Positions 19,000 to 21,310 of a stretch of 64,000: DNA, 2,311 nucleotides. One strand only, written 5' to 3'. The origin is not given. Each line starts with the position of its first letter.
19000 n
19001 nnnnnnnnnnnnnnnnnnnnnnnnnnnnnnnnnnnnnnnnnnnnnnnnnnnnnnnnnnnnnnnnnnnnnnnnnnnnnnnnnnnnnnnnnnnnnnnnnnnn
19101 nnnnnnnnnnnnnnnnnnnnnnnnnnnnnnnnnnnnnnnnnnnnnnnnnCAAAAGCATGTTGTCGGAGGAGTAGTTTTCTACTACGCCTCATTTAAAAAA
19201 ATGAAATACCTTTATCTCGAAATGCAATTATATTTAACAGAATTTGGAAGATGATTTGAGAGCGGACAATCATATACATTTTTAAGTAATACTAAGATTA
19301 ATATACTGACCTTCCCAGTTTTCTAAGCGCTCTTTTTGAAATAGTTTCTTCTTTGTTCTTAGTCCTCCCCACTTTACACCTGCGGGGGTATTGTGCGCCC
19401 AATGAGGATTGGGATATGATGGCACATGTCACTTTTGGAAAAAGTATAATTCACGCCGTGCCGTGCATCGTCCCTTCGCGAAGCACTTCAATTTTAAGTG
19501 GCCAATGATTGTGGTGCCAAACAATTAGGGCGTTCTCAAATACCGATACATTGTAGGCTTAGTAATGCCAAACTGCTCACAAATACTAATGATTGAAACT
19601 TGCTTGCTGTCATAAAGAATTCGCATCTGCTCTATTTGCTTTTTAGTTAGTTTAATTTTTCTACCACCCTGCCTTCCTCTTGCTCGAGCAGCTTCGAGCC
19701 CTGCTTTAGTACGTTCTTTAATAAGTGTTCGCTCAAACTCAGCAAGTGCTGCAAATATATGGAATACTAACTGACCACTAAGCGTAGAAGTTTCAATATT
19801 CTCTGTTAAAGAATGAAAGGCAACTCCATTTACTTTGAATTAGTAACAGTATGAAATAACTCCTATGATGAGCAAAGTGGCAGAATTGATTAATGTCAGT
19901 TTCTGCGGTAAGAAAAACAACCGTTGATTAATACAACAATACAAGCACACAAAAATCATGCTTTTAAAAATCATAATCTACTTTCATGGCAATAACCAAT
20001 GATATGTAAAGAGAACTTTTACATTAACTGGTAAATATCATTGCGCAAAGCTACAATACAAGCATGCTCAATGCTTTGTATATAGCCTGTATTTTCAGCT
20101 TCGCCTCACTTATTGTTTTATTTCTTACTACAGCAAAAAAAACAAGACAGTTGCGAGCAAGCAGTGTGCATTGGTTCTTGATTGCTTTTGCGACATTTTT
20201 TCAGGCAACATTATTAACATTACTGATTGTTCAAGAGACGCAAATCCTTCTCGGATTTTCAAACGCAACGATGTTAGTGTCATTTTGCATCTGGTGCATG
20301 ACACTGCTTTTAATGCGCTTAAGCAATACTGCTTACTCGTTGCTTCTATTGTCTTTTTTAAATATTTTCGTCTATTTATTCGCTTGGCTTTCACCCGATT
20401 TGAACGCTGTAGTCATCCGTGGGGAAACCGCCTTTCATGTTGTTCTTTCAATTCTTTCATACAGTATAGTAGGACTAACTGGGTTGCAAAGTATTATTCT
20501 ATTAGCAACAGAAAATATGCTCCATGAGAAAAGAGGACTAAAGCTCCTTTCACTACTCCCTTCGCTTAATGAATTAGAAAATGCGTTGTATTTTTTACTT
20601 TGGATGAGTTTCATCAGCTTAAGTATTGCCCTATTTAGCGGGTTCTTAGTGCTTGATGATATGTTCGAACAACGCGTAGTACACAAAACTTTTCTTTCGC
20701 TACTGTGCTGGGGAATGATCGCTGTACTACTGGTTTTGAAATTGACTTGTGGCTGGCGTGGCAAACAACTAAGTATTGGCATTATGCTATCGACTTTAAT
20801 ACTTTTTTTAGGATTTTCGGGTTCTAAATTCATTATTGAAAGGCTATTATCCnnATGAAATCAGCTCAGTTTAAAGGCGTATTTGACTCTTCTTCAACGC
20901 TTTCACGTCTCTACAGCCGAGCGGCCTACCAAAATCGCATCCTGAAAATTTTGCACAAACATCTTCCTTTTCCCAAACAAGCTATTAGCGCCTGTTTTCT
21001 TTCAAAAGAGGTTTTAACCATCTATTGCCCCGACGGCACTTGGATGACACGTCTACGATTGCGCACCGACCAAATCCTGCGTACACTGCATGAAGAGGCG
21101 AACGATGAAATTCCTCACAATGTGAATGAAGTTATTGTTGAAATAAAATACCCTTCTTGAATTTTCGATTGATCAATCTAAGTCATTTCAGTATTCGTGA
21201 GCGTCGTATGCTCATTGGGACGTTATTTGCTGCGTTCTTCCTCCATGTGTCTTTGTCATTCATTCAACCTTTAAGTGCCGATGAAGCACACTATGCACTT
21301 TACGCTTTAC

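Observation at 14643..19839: Decayed defense/mobile island: nuclease, TIR and resolvase fragments surround the STAND gene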

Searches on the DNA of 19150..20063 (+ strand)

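Call 20: search_dna_similar(query=window:19150-20063:+, collection=plasmids, mode=distant, max_rows=15)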
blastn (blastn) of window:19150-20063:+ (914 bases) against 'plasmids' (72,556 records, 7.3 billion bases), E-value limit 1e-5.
Records with a match: 32; places in all: 32; records where one place covers at least 80% of the query: 0.
Best place of each record, by identity: 60-80% 32.
By first word of the organism name: Enterococcus 10; Lactococcus 6; Aliarcobacter 4; Sulfuricurvum 3; Arcobacter 2; Staphylococcus 2; Marinobacter 2; Vagococcus 1; Pseudanabaena 1; Spongiibacter 1.
By predicted mobility (MOB-suite, as given by PLSDB): non-mobilizable 17; mobilizable 9; conjugative 6.
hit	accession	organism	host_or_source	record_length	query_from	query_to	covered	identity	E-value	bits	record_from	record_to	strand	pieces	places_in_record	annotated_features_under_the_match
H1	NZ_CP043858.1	Aliarcobacter cibarius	cell culture,Poultry carcass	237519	488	609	13%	77.0%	2e-15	92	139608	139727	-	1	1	recombinase family protein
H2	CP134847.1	Arcobacter sp. AZ-2023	food,chicken meat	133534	488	610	13%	74.8%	3e-12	81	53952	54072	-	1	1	recombinase family protein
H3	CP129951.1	Arcobacter sp. DSM 115972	animal,chicken meat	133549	488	610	13%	74.8%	3e-12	81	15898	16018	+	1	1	recombinase family protein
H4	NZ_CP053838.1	Aliarcobacter faecis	Cell culture,Human septic tank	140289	488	610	13%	74.0%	1e-10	76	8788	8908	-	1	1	recombinase family protein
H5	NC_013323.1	Staphylococcus aureus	-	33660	502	627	14%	72.2%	3e-7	64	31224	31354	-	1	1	recombinase family protein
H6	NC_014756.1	Sulfuricurvum kujiense DSM 16994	drain water from underground crude oil ...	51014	485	609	14%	72.0%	2e-8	69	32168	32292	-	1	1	recombinase family protein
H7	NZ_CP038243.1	Staphylococcus warneri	porcine,muscle abscess tissue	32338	497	617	13%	71.9%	3e-7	64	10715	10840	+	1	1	recombinase family protein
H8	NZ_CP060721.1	Vagococcus carniphilus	single bacterial strain,ground beef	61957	498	615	13%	73.4%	3e-6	61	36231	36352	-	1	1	recombinase family protein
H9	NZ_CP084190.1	Lactococcus lactis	-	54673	511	628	13%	72.9%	6e-9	70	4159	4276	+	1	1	recombinase family protein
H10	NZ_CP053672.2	Lactococcus lactis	farm kitchen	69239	511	628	13%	72.9%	6e-9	70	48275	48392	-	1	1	recombinase family protein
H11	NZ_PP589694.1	Lactococcus sp.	Bacterial culture,Dairy environment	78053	511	628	13%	72.9%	6e-9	70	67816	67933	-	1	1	recombinase family protein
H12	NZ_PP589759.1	Lactococcus sp.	Bacterial culture,Dairy environment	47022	511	628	13%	72.9%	6e-9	70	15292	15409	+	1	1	recombinase family protein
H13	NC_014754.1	Sulfuricurvum kujiense DSM 16994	drain water from underground crude oil ...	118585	494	609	13%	72.7%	3e-6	61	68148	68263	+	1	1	recombinase family protein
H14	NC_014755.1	Sulfuricurvum kujiense DSM 16994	drain water from underground crude oil ...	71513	494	609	13%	72.7%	3e-6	61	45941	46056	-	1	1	recombinase family protein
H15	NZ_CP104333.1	Aliarcobacter butzleri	poultry meat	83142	493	609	13%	71.8%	9e-7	64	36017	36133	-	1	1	recombinase family protein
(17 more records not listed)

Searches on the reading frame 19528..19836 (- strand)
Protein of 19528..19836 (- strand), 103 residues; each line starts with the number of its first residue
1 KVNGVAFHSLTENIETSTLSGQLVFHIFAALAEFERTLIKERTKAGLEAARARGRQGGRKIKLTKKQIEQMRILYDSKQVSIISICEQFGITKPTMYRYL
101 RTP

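Call 10: search_protein_families(library=pfam, proteins=[window:19528-19836:-], max_evalue=0.1)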
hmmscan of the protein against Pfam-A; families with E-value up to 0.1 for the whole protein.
window:19528-19836:- (103 aa): 9 families
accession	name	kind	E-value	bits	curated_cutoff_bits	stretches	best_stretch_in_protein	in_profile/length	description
PF00239.26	Resolvase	-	9.7e-16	58.6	23.3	1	3-55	92-144/145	Resolvase, N terminal domain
PF02796.21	HTH_7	-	4.9e-11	43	23.8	1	58-101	1-43/45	Helix-turn-helix domain of resolvase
PF13022.12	HTH_Tnp_1_2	-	0.0016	19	27.9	1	60-101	4-48/122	Helix-turn-helix of insertion element transposase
PF13384.12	HTH_23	-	0.0048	17.1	24.6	1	68-101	5-39/50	Homeodomain-like domain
PF13309.12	HTH_22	-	0.007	16.8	29.6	1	81-101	43-63/63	HTH domain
PF04967.18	HTH_10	-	0.0075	16.5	23.1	1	77-101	21-45/53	HTH DNA binding domain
PF09339.16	HTH_IclR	-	0.0082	16.3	22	1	80-102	19-41/52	IclR helix-turn-helix domain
PF01047.28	MarR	-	0.0089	16.3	24.6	1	63-101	1-39/59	MarR family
PF04297.20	UPF0122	-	0.021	15.5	22.7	1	63-101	18-55/101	Putative helix-turn-helix protein, YlxM / p13 like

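Call 11: search_protein_families(library=padloc, proteins=[window:19528-19836:-], max_evalue=0.1)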
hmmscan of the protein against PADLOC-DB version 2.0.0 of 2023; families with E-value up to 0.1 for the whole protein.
window:19528-19836:- (103 aa): 0 families

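Call 35: search_protein_families(library=ncbifam, proteins=[window:19528-19836:-], max_evalue=0.1)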
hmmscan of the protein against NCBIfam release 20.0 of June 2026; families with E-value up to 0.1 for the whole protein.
window:19528-19836:- (103 aa): 4 families
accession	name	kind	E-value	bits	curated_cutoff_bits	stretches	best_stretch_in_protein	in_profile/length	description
NF009949.0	PRK13413.1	equivalog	7.7e-07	29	272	1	22-102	110-195/203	master DNA invertase Mpi family serine-type recombinase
NF047343.1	SCCmet_CcrB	equivalog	2.4e-06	26.5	900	1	4-55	105-156/542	cassette chromosome recombinase CcrB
NF041201.1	recomb_XisF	equivalog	5.2e-06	25.7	375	1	4-55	90-141/465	fdxN element excision recombinase XisF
NF047347.1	SCCmet_CcrC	equivalog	5.3e-05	21.9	900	1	2-54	101-153/558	cassette chromosome recombinase CcrC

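Call 36: search_protein_families(library=phrogs, proteins=[window:19528-19836:-], max_evalue=0.1)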
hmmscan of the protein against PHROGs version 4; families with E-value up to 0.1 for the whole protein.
window:19528-19836:- (103 aa): 8 families
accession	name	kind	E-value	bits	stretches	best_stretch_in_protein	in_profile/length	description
phrog_125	-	DNA, RNA and nucleotide metabolism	7.1e-33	115.2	1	3-101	103-201/254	DNA invertase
phrog_95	-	integration and excision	2.5e-11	43.9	1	3-58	186-241/651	integrase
phrog_664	-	DNA, RNA and nucleotide metabolism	1.4e-06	29.3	1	20-101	34-122/210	DNA binding protein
phrog_20467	-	DNA, RNA and nucleotide metabolism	0.0015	19.4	1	59-101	59-100/112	HNH endonuclease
phrog_4102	-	head and packaging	0.011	17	1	55-101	7-52/166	terminase small subunit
phrog_517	-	DNA, RNA and nucleotide metabolism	0.017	17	1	42-101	66-123/128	HTH DNA binding protein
phrog_24579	-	head and packaging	0.02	15.9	1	60-101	11-53/126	terminase small subunit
phrog_8463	-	integration and excision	0.04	13.8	1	62-100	6-44/380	transposase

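Call 91: search_dna_similar(query=window:19528-19836:-, collection=plasmids, mode=protein, max_rows=12)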
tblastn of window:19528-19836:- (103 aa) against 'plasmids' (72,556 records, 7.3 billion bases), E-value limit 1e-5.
The search stops at 5000 records and this limit was reached: more records match than are counted here, and every count below describes the 5000 best-scoring records only.
Records with a match: at least 5000; places in all: 6708; records where one place covers at least 80% of the query: 4790.
Best place of each record, by identity: 60-80% 111; <60% 4889.
By first word of the organism name: Staphylococcus 1190; Klebsiella 903; Escherichia 417; Enterobacter 348; Enterococcus 332; Lactococcus 238; Pseudomonas 142; Citrobacter 100; Xanthomonas 100; Salmonella 92; and 208 more.
By predicted mobility (MOB-suite, as given by PLSDB): conjugative 1914; mobilizable 1877; non-mobilizable 1209.
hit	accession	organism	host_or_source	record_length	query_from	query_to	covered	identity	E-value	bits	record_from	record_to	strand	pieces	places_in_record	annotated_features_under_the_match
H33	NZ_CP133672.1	Aureispira sp. CCB-E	Monoculture,Seagrass (Zostera sp.) ...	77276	5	101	94%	59.8%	6e-19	87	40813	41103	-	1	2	recombinase family protein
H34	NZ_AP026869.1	Aureispira anguillae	Anguilla japonica,Standard,head of ...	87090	5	101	94%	59.8%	6e-19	87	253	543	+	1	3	recombinase family protein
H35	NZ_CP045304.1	Legionella longbeachae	Homo sapiens,Sputum sample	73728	5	102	95%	58.6%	2e-18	86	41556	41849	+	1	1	recombinase family protein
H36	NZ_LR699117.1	Aquicella lusitana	Borehole HDN1, spa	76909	4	102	96%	57.6%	1e-23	100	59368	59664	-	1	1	recombinase family protein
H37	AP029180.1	Bdellovibrio sp. HAGR004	Microbe,sewage sludge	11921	4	100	94%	58.8%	6e-18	84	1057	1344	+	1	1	recombinase family protein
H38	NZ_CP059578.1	Legionella sp. PC997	Biofilm - potable water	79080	5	101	94%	58.8%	3e-16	79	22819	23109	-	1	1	recombinase family protein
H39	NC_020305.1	Desulfocapsa sulfexigens DSM 10523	-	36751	1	100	97%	57.0%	2e-18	86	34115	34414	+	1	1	recombinase family protein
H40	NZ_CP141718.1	Lactococcus garvieae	Salmo trutta,cell culture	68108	4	100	94%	58.6%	2e-16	79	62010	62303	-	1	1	recombinase family protein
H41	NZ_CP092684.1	Vibrio campbellii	Hippocampus kuda,Pure isolate,aquarium ...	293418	3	103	98%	56.2%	1e-18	86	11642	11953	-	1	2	recombinase family protein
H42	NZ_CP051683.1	Mucilaginibacter robiniae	cell culture,Flower of Shittah tree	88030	4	101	95%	57.1%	4e-19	87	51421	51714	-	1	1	recombinase family protein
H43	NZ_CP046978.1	Corynebacterium atrinae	Atrina pectinata,pure ...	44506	4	101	95%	57.1%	9e-17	81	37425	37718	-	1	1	recombinase family protein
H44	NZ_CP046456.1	Corynebacterium occultum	pure culture,soil from a small paddock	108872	4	101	95%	57.1%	2e-16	79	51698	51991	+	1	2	recombinase family protein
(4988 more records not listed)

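Call 101: find_related_loci(query=window:19528-19836:-, collection=viral_contigs, flank=3000)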
Query window:19528-19836:- (103 aa) in viral_contigs; peptide patterns used: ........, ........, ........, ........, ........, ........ (x = any residue, [..] = any of these).
57 stretches matched a pattern; 6 encode a relative of the query (tblastn E <= 1e-3); 6 distinct loci.
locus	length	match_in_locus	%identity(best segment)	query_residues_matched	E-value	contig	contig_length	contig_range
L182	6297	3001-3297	57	3-101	3e-35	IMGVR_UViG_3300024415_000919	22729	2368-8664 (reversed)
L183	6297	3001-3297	53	4-102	8e-34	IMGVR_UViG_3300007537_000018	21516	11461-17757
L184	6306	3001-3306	54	1-101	3e-27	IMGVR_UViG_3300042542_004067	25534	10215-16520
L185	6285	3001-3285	42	4-99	3e-19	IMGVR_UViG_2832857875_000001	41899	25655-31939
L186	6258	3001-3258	28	12-101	1e-9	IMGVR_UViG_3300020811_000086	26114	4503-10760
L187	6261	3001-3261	33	3-76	4e-8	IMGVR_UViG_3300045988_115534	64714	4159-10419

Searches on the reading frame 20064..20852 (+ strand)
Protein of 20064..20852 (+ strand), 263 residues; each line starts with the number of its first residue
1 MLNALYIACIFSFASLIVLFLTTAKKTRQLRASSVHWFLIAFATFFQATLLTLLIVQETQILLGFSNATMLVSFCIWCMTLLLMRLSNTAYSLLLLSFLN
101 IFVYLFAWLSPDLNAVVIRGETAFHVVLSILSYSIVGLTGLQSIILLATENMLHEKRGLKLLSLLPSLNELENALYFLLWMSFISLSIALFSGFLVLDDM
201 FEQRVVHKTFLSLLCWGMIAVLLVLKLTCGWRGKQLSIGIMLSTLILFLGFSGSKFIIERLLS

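Call 10: search_protein_families(library=pfam, proteins=[window:20064-20852:+], max_evalue=0.1)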
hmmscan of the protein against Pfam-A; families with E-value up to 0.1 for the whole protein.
window:20064-20852:+ (263 aa): 1 family
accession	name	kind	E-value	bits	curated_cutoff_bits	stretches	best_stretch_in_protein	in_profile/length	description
PF01578.25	Cytochrom_C_asm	-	5.4e-15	56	29.9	1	66-259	5-209/212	Cytochrome C assembly protein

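Call 49: find_homologous_proteins(query=window:20064-20852:+, max_evalue=1e-20)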
Query window:20064-20852:+ (263 aa): 1 proteins with E <= 1e-20 among 8000 candidates.
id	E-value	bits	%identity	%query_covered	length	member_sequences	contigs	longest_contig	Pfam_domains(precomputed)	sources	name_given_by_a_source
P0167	1.0e-154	532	100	100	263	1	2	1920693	PF01578.26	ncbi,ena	-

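Call 50: find_encoding_contigs(protein=P0167, flank=10000, max_places=4)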
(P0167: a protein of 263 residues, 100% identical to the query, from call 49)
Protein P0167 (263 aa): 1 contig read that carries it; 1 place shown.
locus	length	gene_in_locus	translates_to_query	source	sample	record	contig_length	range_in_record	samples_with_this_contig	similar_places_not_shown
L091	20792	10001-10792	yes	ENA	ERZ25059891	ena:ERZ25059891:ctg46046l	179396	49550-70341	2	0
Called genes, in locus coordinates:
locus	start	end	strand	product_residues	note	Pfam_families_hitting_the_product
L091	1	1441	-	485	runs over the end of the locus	PF13086:AAA_11, PF13604:AAA_30, PF24883:NPHP3_N (faint), PF00580:UvrD-helicase, PF13245:AAA_19, PF20720:nSTAND3 (weak), PF01443:Viral_helicase1 (weak), PF13538:UvrD_C_2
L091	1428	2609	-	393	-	PF00155:Aminotran_1_2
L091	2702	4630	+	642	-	PF03190:Thioredox_DsbH, PF13098:Thioredoxin_2, PF13899:Thioredoxin_7, PF07470:Glyco_hydro_88 (faint), PF06662:C5-epim_C (faint)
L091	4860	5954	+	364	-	-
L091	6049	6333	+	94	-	-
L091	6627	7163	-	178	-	-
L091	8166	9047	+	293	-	PF00892:EamA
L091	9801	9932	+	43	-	-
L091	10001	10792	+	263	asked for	PF01578:Cytochrom_C_asm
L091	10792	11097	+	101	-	PF05258:DciA (weak)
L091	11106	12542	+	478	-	PF13231:PMT_2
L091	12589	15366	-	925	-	PF07517:SecA_DEAD, PF00270:DEAD (faint), PF01043:SecA_PP_bind, PF21090:P-loop_SecA, PF07516:SecA_SW, PF02810:SEC-C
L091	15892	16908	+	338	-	PF00497:SBP_bac_3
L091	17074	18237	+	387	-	PF00528:BPD_transp_1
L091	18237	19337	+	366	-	PF00528:BPD_transp_1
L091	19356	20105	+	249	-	PF13555:AAA_29 (faint), PF00005:ABC_tran, PF02463:SMC_N (weak), PF13304:AAA_21 (weak)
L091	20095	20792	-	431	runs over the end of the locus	PF00202:Aminotran_3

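Call 61: search_protein_families(library=pfam, proteins=[L091:4785-5951:+, L091:6013-6330:+, L091:6630-7169:-, L091:8166-9044:+, L091:9095-9226:+], max_evalue=0.01)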
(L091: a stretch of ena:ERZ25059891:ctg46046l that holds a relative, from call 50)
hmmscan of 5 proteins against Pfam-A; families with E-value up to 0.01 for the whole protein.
L091:4785-5951:+ (389 aa): 0 families

L091:6013-6330:+ (106 aa): 0 families

L091:6630-7169:- (180 aa): 0 families

L091:8166-9044:+ (293 aa): 1 family
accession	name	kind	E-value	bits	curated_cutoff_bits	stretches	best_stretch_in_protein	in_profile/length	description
PF00892.27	EamA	-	2.9e-29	102.5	28.2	2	142-284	3-134/135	EamA-like transporter family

L091:9095-9226:+ (44 aa): 0 families

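Call 93: search_protein_families(library=padloc, proteins=[L091:4785-5951:+, L091:6013-6330:+, L091:6630-7169:-, L091:8166-9044:+], max_evalue=0.01)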
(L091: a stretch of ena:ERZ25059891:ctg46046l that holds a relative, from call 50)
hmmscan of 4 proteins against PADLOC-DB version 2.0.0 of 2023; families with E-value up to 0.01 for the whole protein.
L091:4785-5951:+ (389 aa): 0 families

L091:6013-6330:+ (106 aa): 0 families

L091:6630-7169:- (180 aa): 0 families

L091:8166-9044:+ (293 aa): 0 families

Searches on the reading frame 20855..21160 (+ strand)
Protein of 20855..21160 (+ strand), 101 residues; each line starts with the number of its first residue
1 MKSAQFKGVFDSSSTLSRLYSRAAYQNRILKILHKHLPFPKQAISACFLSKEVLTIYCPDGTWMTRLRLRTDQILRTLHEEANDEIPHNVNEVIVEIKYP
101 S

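Call 10: search_protein_families(library=pfam, proteins=[window:20855-21157:+], max_evalue=0.1)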
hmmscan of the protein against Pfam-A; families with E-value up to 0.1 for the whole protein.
window:20855-21157:+ (101 aa): 2 families
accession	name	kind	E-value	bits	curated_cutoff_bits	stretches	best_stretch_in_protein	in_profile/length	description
PF05258.17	DciA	-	8.6e-07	29.5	24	1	47-84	44-81/89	Dna[CI] antecedent, DciA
PF21170.4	FAN1_TPR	-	0.045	14.2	24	0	54-80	96-124/154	Fanconi-associated nuclease 1, TPR domain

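Call 56: find_encoding_contigs(protein=window:20855-21160:+, flank=10000, max_places=8)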
Protein window:20855-21160:+ (101 aa): 1 contig read that carries it; 1 place shown.
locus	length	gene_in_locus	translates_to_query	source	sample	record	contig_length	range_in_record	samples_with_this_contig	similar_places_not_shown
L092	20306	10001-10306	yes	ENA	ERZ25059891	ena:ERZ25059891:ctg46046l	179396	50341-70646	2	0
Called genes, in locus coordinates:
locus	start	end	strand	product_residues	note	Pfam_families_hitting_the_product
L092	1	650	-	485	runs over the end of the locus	PF13086:AAA_11, PF13604:AAA_30, PF24883:NPHP3_N (faint), PF00580:UvrD-helicase, PF13245:AAA_19, PF20720:nSTAND3 (weak), PF01443:Viral_helicase1 (weak), PF13538:UvrD_C_2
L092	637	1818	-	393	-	PF00155:Aminotran_1_2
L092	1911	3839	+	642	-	PF03190:Thioredox_DsbH, PF13098:Thioredoxin_2, PF13899:Thioredoxin_7, PF07470:Glyco_hydro_88 (faint), PF06662:C5-epim_C (faint)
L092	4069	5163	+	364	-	-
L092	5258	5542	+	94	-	-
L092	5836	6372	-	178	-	-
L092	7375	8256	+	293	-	PF00892:EamA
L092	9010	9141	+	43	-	-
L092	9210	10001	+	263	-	PF01578:Cytochrom_C_asm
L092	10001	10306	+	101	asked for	PF05258:DciA (weak)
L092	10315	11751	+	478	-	PF13231:PMT_2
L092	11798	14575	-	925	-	PF07517:SecA_DEAD, PF00270:DEAD (faint), PF01043:SecA_PP_bind, PF21090:P-loop_SecA, PF07516:SecA_SW, PF02810:SEC-C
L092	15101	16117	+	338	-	PF00497:SBP_bac_3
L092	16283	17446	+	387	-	PF00528:BPD_transp_1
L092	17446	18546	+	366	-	PF00528:BPD_transp_1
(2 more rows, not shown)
